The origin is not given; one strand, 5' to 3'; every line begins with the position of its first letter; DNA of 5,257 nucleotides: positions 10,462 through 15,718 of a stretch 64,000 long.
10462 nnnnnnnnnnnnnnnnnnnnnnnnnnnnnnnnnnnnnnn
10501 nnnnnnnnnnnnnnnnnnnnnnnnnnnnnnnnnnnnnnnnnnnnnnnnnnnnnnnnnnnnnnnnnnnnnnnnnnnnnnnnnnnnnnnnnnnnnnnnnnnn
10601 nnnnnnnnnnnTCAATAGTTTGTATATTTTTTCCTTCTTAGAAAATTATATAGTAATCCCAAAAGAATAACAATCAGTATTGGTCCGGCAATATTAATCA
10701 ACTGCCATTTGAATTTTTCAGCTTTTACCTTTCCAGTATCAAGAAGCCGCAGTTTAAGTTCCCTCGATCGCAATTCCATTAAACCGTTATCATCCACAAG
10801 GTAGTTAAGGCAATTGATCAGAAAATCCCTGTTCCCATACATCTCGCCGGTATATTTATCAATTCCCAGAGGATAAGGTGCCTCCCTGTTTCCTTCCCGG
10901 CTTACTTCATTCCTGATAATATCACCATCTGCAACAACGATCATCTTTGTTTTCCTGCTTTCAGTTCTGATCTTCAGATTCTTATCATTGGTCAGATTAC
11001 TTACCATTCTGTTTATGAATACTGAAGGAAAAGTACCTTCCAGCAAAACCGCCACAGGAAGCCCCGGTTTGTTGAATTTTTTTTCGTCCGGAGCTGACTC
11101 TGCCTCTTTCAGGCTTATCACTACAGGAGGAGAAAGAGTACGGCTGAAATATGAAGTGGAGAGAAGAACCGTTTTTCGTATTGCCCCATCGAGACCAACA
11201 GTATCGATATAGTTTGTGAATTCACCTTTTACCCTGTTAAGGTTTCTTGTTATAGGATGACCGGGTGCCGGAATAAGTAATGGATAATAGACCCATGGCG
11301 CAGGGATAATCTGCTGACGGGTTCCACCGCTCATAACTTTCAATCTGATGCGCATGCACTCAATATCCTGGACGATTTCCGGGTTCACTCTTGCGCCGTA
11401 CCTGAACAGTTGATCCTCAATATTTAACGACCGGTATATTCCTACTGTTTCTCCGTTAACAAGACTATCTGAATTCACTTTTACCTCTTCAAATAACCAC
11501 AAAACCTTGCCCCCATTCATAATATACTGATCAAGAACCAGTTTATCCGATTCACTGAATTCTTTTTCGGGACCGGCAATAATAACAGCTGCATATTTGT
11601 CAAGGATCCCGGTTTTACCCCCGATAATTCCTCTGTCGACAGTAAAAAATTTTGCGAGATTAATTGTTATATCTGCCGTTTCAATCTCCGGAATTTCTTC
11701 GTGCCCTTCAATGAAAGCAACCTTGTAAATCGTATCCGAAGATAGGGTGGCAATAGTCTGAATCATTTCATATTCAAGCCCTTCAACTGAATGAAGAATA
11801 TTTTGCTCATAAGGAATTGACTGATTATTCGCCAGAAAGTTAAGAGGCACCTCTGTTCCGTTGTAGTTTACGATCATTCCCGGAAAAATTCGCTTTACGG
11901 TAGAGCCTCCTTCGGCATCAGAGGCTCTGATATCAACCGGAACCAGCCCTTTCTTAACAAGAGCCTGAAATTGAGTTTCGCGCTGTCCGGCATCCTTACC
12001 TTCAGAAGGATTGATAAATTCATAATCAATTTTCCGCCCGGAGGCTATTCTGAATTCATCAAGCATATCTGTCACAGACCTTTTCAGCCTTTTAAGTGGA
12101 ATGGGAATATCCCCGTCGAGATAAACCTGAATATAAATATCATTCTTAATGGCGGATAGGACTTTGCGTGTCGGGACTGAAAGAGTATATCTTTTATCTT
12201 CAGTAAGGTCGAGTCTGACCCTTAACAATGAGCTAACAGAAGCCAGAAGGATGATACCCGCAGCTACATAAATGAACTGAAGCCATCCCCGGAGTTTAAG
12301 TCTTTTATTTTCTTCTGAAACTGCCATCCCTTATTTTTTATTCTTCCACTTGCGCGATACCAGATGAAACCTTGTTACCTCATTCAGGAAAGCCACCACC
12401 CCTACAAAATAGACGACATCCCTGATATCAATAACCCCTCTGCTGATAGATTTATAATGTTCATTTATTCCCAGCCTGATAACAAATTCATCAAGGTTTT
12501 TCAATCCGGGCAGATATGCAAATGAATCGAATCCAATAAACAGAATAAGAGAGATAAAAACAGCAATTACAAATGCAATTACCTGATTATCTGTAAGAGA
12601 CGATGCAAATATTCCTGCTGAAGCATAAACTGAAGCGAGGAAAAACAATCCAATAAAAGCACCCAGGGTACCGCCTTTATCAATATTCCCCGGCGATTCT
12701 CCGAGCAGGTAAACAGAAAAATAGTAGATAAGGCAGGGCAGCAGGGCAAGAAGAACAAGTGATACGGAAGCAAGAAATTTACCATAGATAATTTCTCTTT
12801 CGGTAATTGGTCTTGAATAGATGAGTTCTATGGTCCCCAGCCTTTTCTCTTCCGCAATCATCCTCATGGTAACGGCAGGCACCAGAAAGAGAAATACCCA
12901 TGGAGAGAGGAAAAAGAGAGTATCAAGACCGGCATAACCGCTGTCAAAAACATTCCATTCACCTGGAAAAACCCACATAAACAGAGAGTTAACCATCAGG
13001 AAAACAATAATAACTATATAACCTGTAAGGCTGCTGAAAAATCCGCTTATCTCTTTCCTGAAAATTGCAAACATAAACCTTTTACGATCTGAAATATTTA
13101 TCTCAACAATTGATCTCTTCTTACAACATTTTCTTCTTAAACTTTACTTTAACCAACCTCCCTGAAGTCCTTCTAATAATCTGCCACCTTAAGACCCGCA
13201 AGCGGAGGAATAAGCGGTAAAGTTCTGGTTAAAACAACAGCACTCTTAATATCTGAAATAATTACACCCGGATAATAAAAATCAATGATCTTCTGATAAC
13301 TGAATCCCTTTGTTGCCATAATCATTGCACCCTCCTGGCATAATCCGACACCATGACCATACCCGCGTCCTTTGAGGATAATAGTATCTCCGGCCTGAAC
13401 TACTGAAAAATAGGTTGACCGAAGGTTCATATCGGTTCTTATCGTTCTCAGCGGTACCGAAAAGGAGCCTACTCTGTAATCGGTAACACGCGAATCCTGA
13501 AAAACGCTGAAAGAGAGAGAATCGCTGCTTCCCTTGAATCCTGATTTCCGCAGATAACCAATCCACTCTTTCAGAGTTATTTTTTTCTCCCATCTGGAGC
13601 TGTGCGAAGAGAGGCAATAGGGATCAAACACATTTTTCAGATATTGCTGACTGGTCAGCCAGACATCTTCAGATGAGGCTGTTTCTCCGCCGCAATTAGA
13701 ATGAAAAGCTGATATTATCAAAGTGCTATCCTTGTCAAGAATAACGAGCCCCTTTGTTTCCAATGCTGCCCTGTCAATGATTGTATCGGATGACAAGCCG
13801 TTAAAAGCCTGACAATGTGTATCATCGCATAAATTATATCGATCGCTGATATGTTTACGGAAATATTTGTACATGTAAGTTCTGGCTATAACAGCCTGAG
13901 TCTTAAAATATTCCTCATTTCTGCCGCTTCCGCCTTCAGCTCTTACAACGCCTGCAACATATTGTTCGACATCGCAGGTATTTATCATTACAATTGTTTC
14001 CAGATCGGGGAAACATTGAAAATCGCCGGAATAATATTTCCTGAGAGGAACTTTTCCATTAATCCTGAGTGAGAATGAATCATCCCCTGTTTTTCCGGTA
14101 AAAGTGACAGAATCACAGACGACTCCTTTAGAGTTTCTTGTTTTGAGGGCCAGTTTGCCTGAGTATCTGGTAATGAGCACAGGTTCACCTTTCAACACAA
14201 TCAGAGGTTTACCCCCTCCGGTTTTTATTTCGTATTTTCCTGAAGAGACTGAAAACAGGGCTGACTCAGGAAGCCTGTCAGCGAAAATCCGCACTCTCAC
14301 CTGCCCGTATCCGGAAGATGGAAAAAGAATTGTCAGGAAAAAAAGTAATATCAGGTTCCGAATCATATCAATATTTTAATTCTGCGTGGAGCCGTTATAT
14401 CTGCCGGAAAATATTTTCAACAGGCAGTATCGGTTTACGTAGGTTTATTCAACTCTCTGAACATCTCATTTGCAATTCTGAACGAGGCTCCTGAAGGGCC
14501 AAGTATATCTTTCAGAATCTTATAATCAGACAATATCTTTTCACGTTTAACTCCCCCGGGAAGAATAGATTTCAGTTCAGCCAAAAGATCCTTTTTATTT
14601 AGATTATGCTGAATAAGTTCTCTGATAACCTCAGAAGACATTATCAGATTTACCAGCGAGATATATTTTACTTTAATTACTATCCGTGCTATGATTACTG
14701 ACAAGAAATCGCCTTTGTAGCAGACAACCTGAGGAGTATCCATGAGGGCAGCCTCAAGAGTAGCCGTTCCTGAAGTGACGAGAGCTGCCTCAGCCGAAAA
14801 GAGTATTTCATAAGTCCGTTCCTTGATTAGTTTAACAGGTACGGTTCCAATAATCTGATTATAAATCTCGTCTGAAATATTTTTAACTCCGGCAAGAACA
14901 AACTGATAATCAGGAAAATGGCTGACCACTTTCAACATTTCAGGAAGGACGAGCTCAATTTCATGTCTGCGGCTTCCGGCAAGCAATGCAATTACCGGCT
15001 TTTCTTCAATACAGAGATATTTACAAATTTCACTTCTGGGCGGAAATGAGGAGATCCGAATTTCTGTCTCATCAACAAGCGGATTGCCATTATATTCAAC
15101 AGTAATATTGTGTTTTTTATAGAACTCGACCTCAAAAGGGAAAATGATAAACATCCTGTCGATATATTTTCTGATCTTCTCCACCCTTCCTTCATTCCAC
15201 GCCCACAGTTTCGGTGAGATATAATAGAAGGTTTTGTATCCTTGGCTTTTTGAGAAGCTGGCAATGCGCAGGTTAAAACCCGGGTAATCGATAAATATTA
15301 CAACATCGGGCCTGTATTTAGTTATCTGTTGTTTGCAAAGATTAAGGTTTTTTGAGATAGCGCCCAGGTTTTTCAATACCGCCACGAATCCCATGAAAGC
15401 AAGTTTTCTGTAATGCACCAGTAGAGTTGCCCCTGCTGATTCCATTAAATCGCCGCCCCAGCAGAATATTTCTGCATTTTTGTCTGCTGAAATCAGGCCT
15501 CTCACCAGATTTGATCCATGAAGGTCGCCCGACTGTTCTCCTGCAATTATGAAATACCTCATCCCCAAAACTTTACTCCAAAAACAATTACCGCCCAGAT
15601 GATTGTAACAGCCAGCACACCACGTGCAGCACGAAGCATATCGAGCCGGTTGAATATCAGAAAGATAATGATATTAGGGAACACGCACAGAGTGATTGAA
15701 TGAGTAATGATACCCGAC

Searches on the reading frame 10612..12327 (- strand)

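Call 10: search_protein_families(library=pfam, proteins=[window:10612-12327:-], max_evalue=0.001)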
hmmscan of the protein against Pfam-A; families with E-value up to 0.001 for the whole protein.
window:10612-12327:- (571 aa): 2 families
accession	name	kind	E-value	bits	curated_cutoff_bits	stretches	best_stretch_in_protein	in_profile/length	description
PF09822.16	ABC_transp_aux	-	3.2e-76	256.8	34.7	1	202-506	3-288/288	ABC-type uncharacterized transport system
PF23357.1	DUF7088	-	1.9e-27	95.9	27.8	1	43-153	1-104/105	Domain of unknown function (DUF7088)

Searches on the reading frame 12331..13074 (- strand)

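Call 10: search_protein_families(library=pfam, proteins=[window:12331-13074:-], max_evalue=0.001)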
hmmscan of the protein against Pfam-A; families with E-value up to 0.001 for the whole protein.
window:12331-13074:- (247 aa): 4 families
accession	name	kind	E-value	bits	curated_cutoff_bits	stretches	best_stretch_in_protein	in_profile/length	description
PF12679.13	ABC2_membrane_2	-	9.1e-15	55.1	27.2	1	67-197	84-215/283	ABC-2 family transporter protein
PF12698.13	ABC2_membrane_3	-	3.5e-14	53.1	31.6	1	52-197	163-298/347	ABC-2 family transporter protein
PF13346.12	ABC2_membrane_5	-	1.1e-05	25.5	25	1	59-183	41-165/205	ABC-2 family transporter protein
PF12730.13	ABC2_membrane_4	-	5.6e-05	23.6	27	1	21-176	18-177/179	ABC-2 family transporter protein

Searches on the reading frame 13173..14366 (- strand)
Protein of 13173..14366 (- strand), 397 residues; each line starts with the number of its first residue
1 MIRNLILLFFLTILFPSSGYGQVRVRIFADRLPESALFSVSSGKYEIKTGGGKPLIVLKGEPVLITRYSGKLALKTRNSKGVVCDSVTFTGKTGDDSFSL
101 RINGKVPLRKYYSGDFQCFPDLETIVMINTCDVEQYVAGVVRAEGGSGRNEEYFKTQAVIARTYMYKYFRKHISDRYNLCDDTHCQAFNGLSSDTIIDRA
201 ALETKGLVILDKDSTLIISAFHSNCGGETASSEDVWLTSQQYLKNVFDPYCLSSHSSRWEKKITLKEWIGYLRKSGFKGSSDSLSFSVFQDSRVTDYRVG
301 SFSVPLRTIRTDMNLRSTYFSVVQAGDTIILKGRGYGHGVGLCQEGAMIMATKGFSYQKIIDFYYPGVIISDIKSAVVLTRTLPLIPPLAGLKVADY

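Call 10: search_protein_families(library=pfam, proteins=[window:13173-14366:-], max_evalue=0.001)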
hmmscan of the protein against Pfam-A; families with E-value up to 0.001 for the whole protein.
window:13173-14366:- (397 aa): 1 family
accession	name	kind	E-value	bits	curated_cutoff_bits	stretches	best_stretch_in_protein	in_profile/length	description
PF08486.15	SpoIID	-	6.5e-19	68.8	23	1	124-209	4-95/97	Stage II sporulation protein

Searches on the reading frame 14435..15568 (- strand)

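Call 10: search_protein_families(library=pfam, proteins=[window:14435-15568:-], max_evalue=0.001)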
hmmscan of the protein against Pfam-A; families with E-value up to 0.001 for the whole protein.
window:14435-15568:- (377 aa): 2 families
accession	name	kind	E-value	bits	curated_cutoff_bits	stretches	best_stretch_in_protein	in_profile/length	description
PF02684.21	LpxB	-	8.2e-87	291.9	22.6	1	6-343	2-346/374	Lipid-A-disaccharide synthetase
PF04007.18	DUF354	-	0.00015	21.4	22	1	205-329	208-330/349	Protein of unknown function (DUF354)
